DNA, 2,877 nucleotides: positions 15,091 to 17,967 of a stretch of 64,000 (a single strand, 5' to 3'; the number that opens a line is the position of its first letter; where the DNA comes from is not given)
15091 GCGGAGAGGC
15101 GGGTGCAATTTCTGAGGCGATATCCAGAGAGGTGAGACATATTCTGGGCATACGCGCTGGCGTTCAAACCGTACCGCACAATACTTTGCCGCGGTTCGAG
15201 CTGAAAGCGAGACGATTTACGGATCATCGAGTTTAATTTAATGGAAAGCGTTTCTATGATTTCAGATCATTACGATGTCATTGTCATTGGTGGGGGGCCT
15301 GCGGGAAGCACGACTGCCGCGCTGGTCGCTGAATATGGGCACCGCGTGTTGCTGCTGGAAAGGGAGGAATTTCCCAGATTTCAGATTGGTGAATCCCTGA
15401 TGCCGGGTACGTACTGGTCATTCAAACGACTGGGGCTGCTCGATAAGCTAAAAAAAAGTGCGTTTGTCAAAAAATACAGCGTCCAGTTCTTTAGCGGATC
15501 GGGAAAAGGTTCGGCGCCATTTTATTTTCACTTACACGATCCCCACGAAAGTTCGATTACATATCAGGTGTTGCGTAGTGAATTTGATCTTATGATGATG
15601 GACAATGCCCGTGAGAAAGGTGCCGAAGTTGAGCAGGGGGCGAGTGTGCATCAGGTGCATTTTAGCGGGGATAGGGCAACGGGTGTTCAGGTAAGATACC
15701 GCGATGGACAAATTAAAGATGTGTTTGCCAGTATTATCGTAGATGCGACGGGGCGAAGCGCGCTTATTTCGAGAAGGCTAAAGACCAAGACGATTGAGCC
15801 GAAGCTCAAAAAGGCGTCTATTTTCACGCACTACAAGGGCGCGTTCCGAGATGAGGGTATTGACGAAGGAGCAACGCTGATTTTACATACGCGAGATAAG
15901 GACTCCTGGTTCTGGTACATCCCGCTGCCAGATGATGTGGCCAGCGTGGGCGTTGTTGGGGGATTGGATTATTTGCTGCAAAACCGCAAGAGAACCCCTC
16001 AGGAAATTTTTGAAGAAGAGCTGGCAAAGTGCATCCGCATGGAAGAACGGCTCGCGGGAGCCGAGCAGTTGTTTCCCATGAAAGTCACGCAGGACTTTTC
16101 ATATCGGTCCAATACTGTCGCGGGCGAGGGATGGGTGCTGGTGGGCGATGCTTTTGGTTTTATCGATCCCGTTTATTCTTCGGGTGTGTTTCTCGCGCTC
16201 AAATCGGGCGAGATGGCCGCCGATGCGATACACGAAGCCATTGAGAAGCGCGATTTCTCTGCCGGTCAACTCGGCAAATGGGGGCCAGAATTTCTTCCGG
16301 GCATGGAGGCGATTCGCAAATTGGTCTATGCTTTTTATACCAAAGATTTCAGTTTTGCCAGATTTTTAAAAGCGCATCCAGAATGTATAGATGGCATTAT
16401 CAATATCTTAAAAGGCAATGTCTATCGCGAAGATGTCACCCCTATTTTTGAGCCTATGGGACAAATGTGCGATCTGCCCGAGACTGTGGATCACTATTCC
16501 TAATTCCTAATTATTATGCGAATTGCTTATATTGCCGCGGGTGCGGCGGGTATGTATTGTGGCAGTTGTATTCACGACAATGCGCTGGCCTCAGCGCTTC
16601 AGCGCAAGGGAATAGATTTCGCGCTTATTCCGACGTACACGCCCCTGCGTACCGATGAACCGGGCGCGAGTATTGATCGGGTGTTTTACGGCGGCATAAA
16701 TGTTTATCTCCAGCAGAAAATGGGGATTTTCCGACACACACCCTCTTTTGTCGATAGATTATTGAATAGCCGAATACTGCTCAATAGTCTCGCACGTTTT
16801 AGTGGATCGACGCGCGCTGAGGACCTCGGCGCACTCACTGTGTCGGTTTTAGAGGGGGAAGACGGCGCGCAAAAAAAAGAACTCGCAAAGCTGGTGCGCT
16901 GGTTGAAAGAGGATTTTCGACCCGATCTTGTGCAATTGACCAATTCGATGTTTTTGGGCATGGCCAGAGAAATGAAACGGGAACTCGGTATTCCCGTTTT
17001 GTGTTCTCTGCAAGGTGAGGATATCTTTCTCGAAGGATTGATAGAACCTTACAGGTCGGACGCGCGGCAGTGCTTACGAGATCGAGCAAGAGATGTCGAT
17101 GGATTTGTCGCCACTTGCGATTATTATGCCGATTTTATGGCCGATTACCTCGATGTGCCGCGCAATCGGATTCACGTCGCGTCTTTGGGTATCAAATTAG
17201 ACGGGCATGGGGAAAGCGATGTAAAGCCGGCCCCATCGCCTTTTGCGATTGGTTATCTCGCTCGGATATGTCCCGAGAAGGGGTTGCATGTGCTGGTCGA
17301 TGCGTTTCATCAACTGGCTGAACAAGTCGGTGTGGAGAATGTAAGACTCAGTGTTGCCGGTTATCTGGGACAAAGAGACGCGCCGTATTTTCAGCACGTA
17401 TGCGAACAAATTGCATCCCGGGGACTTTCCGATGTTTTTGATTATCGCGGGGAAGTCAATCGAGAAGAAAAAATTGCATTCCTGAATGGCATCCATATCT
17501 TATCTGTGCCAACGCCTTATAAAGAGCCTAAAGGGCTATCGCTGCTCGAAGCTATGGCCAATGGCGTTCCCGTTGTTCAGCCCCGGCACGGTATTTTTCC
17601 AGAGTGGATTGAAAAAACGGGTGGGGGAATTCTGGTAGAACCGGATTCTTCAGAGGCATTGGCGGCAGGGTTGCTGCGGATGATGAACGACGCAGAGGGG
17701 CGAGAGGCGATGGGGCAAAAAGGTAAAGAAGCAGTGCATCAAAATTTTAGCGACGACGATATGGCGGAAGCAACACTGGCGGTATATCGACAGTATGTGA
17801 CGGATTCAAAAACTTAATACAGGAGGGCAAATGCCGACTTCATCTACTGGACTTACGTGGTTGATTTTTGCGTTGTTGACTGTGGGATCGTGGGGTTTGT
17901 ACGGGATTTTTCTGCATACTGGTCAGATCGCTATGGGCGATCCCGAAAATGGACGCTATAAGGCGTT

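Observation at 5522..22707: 17-kb, 13-gene single-strand operon that looks like a make-export-recapture system matching no cluster class I can name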

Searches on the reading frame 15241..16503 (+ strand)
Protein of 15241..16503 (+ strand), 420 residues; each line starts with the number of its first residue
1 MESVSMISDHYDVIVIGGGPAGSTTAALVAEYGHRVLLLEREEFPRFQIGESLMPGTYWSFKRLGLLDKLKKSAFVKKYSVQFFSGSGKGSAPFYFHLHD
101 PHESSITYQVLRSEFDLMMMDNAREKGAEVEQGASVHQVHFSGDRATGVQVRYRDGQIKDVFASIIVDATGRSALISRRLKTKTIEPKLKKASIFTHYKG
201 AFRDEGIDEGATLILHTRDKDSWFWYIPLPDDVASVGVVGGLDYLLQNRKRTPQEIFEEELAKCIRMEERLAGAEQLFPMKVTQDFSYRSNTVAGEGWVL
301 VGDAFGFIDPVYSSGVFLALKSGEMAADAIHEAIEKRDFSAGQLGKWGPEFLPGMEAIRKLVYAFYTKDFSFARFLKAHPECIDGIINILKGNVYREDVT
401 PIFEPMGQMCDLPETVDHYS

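Call 3: search_protein_families(library=pfam, proteins=[window:15241-16503:+], max_evalue=0.01)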
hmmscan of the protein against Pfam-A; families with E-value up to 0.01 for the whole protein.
window:15241-16503:+ (420 aa): 12 families
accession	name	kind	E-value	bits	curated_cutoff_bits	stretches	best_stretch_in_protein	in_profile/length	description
PF04820.20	Trp_halogenase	-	2.5e-25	89.7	21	2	105-367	150-387/458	Tryptophan halogenase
PF01494.25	FAD_binding_3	-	1.7e-18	67.4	22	1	11-320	2-308/349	FAD binding domain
PF12831.13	FAD_oxidored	-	2.4e-12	47.3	27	1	12-176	1-150/416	FAD dependent oxidoreductase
PF01266.30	DAO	-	2.8e-11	44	27.9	1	12-45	1-34/353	FAD dependent oxidoreductase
PF07992.20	Pyr_redox_2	-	1.4e-07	31.6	26.1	1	11-50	1-41/291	Pyridine nucleotide-disulphide oxidoreductase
PF13450.12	NAD_binding_8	-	4.3e-06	27.4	21.9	1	15-45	1-31/68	NAD(P)-binding Rossmann-like domain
PF03486.20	HI0933_like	-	1.6e-05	25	50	1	12-43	2-33/244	HI0933-like protein Rossmann domain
PF00890.30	FAD_binding_2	-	1.7e-05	24.7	20.4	1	12-44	1-33/414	FAD binding domain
PF05834.18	Lycopene_cycl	-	4.4e-05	23.2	23.4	1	12-174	1-144/380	Lycopene cyclase protein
PF00070.33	Pyr_redox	-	0.00015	22.6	22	0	13-46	2-35/82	Pyridine nucleotide-disulphide oxidoreductase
PF01134.28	GIDA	-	0.00028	20.5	22.1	1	12-40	1-29/391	Glucose inhibited division protein A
PF01946.23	Thi4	-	0.0022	17.7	26.2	0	11-42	18-50/235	Thi4 family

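Call 5: search_protein_families(library=ncbifam, proteins=[window:15241-16503:+], max_evalue=0.001)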
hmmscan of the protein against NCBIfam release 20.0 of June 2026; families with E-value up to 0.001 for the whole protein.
window:15241-16503:+ (420 aa): 79 families (the best 25 are shown)
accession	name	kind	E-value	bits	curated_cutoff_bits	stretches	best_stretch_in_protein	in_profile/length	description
NF033113.0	halo_ClmS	equivalog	1.1e-65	222.2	900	1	12-367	4-358/570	chloramphenicol-biosynthetic FADH2-dependent halogenase CmlS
TIGR02032.1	GG-red-SF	subfamily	5.9e-41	141.1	158.8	1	11-330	1-297/297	geranylgeranyl reductase family protein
NF049967.1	QhpG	equivalog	1.1e-39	136.6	240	1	13-337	1-293/423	flavin-dependent monooxygenase QhpG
NF038171.1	maturase_LodB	equivalog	2.1e-35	122.5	400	1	12-341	1-322/361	lysine-epsilon-oxidase maturase LodB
NF041080.1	DGGGPL_reductase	equivalog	1e-27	97.1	580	1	10-345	1-326/447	digeranylgeranylglycerophospholipid reductase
NF038174.1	maturase_GoxB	equivalog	8.7e-23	80.9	400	1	12-335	2-315/358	glycine oxidase maturase GoxB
NF041385.1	Dggglyphlred_Halo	equivalog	6.6e-20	71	700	2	113-340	95-325/405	digeranylgeranylglycerophospholipid reductase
NF041160.1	DGGPL_Thplmales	equivalog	2e-19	69.8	780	1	10-345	3-325/396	digeranylgeranylglycerophospholipid reductase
NF045655.1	MkRedMenJ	equivalog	2.9e-19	69.3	700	1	9-332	3-317/406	menaquinone reductase MenJ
TIGR02023.1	BchP-ChlP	subfamily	5.6e-18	65.1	343.3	1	11-375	1-345/388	geranylgeranyl diphosphate reductase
NF007450.0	PRK10015.1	subfamily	4.2e-16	58.7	466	1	6-347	1-348/429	FAD-dependent oxidoreductase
NF007542.0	PRK10157.1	subfamily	8.2e-16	57.7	610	1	7-348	2-349/428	FAD-dependent oxidoreductase FixC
TIGR01988.1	Ubi-OHases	subfamily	3.5e-13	49.1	224.65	1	12-338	1-321/387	ubiquinone biosynthesis hydroxylase, UbiH/UbiF/VisC/COQ6 family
NF004834.1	PRK06185.1-3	subfamily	4.4e-12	45.5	500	1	11-179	8-175/420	FAD-dependent oxidoreductase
NF004833.1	PRK06185.1-1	subfamily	2.7e-11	42.8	488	1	13-344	5-329/403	FAD-dependent oxidoreductase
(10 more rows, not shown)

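Call 25: search_solved_structures(query=window:15241-16503:+, max_evalue=1e-10, show_alignments=2)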
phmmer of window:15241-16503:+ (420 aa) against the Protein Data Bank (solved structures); distinct sequences matched with E-value up to 1e-10: 20.
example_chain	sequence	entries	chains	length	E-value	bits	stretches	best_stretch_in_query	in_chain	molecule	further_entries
8zop_A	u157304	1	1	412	7.9e-67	229.1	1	9-362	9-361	Halogenase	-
5dbj_E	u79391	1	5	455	1.7e-53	185.3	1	7-409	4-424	FADH2-dependent halogenase PltA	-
3e1t_A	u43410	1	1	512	2e-53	185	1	9-334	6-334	Halogenase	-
5buk_A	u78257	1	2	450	1.6e-52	182.1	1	8-404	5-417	FADH2-dependent halogenase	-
3i3l_A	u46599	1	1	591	5.3e-52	180.3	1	12-367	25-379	Alkylhalidase CmlS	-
5bul_A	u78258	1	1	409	3.1e-47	164.6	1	9-392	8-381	flavin-dependent halogenase triple mutant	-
5bva_A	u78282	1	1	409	1.7e-46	162.2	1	9-392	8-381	flavin-dependent halogenase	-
3nix_A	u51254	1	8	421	3.6e-45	157.8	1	9-395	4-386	Flavoprotein/dehydrogenase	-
7fco_A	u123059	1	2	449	8.1e-45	156.6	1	10-400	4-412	ChlB4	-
8gu0_A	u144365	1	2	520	5.6e-38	134.1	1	11-348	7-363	Non-heme halogenase radH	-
7xgb_A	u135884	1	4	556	7e-20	74.5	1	10-319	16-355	Tetracycline 7-halogenase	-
7v0b_A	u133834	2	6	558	7.1e-20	74.5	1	10-319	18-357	Tetracycline 7-halogenase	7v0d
6bzt_A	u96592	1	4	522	3.3e-19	72.3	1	9-327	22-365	Halogenase PltM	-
6bza_A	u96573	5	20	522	5.5e-19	71.6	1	9-327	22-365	Halogenase PltM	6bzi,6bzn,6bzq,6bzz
3oz2_A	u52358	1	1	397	1.8e-17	66.6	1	10-347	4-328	Digeranylgeranylglycerophospholipid reductase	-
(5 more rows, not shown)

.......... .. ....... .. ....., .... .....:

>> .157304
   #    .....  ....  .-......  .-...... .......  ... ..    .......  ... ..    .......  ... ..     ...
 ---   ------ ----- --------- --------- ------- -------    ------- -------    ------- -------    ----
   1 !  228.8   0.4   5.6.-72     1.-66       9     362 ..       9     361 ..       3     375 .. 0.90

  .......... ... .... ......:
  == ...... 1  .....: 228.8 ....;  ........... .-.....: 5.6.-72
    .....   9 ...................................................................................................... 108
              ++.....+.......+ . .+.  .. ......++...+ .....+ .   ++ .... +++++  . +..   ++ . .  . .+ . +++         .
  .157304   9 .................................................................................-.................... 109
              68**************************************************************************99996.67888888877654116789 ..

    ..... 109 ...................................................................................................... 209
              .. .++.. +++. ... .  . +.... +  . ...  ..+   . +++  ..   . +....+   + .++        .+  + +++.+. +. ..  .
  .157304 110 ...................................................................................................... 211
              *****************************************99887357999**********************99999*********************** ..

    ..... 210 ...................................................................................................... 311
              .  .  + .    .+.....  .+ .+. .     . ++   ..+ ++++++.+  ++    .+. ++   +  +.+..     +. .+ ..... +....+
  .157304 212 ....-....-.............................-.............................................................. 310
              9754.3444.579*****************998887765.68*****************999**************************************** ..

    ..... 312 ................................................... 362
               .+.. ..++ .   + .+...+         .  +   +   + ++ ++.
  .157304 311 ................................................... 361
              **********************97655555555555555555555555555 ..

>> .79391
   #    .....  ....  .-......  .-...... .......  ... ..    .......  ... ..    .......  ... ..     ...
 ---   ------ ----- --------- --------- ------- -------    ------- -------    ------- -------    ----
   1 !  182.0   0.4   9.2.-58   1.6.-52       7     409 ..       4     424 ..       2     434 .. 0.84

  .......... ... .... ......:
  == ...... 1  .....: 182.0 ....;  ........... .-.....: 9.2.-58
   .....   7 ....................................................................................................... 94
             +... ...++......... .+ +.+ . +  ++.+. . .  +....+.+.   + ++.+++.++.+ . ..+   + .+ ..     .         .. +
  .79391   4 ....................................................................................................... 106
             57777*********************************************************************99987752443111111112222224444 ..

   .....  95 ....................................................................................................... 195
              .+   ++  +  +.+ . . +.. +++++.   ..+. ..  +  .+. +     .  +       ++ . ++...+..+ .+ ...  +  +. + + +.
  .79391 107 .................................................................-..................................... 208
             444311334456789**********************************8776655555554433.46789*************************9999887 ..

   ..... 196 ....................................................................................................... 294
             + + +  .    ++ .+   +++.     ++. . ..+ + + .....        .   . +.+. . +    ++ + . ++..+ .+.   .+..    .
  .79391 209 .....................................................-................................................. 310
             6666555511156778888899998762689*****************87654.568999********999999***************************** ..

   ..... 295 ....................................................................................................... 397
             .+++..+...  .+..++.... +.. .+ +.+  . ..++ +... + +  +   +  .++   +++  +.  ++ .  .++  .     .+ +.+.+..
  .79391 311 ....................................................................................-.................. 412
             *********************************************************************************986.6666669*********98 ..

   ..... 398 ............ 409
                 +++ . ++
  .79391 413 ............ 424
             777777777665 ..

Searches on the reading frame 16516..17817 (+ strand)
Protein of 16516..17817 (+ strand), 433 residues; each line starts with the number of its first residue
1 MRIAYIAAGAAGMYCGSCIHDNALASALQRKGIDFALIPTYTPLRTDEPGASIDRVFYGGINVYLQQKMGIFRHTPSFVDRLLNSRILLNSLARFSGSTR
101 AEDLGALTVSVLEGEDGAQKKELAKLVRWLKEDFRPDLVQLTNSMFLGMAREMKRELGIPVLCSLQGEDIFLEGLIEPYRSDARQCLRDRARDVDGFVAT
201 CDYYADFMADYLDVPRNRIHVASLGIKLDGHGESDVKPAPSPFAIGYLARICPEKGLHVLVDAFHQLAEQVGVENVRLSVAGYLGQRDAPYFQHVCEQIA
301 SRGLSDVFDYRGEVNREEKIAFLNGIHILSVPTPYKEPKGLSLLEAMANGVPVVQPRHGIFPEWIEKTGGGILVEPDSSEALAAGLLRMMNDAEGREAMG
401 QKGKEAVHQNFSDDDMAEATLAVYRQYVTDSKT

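Call 3: search_protein_families(library=pfam, proteins=[window:16516-17817:+], max_evalue=0.01)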
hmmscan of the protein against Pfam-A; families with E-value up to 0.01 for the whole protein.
window:16516-17817:+ (433 aa): 6 families
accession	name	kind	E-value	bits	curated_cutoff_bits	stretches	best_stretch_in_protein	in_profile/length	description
PF00534.26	Glycos_transf_1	-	2e-29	102.8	26.4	1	242-405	15-171/172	Glycosyl transferases group 1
PF13692.12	Glyco_trans_1_4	-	3.2e-21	76.5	27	1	244-392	3-142/142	Glycosyl transferases group 1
PF13439.12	Glyco_transf_4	-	9.3e-12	45.7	28.5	1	123-229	61-169/170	Glycosyltransferase Family 4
PF13579.12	Glyco_trans_4_4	-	1.3e-11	45.5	29.7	1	121-225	58-158/158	Glycosyl transferase 4-like domain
PF13524.12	Glyco_trans_1_2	-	0.0018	18.6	25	1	277-419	16-141/144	Glycosyl transferase-like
PF20706.3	GT4-conflict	-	0.0023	17.4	26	1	217-368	172-323/385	Family 4 Glycosyltransferase in conflict systems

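Call 5: search_protein_families(library=ncbifam, proteins=[window:16516-17817:+], max_evalue=0.001)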
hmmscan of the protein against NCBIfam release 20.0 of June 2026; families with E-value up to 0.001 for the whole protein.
window:16516-17817:+ (433 aa): 27 families (the best 25 are shown)
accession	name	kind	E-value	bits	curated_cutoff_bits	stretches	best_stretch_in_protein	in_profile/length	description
NF041876.1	EPS_EpsE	equivalog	7.6e-27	94.5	400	1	213-419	182-388/389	exopolysaccharide biosynthesis GT4 family glycosyltransferase EpsE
TIGR03088.1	stp2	hypoth_equivalog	5.9e-24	84.8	409.05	1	87-426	37-372/374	TIGR03088 family PEP-CTERM/XrtA system glycosyltransferase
NF038295.1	EPS_HpsP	equivalog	1.1e-17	64.1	550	1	245-427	210-387/388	hormogonium polysaccharide biosynthesis glycosyltransferase HpsP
TIGR02149.1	glgA_Coryne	subfamily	1.3e-17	64.1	302.4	1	205-426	157-389/391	glycogen synthase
TIGR03449.1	mycothiol_MshA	equivalog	3.3e-16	59.2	462.5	1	211-428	182-404/406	D-inositol-3-phosphate glycosyltransferase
TIGR04005.1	wcaL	equivalog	4.6e-15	55.4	537.6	1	195-416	176-395/406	colanic acid biosynthesis glycosyltransferase WcaL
TIGR03999.1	thiol_BshA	equivalog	2.6e-14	52.9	273.7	1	288-427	237-373/375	N-acetyl-alpha-D-glucosaminyl L-malate synthase BshA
NF012028.0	PRK15484.1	subfamily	2.7e-14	53.1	618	1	213-419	164-370/380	lipopolysaccharide N-acetylglucosaminyltransferase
NF038229.1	Glyco4_Geo_Pelo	equivalog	1.1e-13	50.9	400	1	131-427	51-336/338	GPMC system family 4 glycosyltransferase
NF041010.1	glycosy_Agl16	equivalog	1.4e-13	50.4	575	1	188-426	128-350/352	glycosylation protein Agl16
NF046085.1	XrtY_assoc_Gly1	equivalog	4.2e-13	48.9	400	1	237-427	204-384/387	XrtY-associated glycosyltransferase XYAG1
NF053787.1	GlcN_PG_synth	equivalog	1.8e-12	46.8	480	1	336-427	271-359/361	N-acetylglucosaminyl phosphatidylglycerol synthase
NF038298.1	EPS_HpsO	equivalog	3.9e-12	45.7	575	1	241-426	200-386/388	hormogonium polysaccharide biosynthesis glycosyltransferase HpsO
TIGR04047.1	MSMEG_0565_glyc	hypoth_equivalog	1.8e-11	43.7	259.85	1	251-426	202-373/373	MSMEG_0565 family glycosyltransferase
TIGR04063.1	stp3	hypoth_equivalog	4.6e-09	35.6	442.05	1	245-426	216-394/397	TIGR04063 family PEP-CTERM/XrtA system glycosyltransferase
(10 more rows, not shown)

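Call 79: search_solved_structures(query=window:16516-17817:+, max_evalue=1e-8)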
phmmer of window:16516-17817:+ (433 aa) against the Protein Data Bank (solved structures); distinct sequences matched with E-value up to 1e-8: 12.
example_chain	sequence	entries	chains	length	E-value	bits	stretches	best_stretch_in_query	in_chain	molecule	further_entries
8x3q_C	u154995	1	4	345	1.3e-11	47.2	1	237-375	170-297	Glycosyl transferase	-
7fg9_A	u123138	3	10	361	1.4e-11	47.1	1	237-375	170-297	Glycosyl transferase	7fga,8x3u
6kih_A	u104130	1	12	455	2.7e-11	46.1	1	238-427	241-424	Tll1590 protein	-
5i45_A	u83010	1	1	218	7.5e-11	44.7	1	237-428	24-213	Glycosyl transferases group 1 family protein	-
2r60_A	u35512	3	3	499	2.7e-10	42.8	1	308-426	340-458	Glycosyl transferase, group 1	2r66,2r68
3c4q_A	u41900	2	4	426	2.8e-10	42.8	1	244-407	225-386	Predicted glycosyltransferases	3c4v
7qsg_A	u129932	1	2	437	2.8e-10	42.8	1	205-428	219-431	D-inositol 3-phosphate glycosyltransferase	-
3c48_A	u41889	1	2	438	2.9e-10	42.7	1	244-407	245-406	Predicted glycosyltransferases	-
2jjm_A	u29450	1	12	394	1.5e-09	40.4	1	288-432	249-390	GLYCOSYL TRANSFERASE, GROUP 1 FAMILY PROTEIN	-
3mbo_A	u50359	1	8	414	1.6e-09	40.3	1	288-432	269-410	Glycosyltransferase, group 1 family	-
5ze7_B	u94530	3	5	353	9.7e-09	37.7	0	236-386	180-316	UDP-glucose:tetrahydrobiopterin glucosyltransferase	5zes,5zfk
5zer_A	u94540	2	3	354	9.8e-09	37.7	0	236-386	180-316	UDP-glucose:tetrahydrobiopterin glucosyltransferase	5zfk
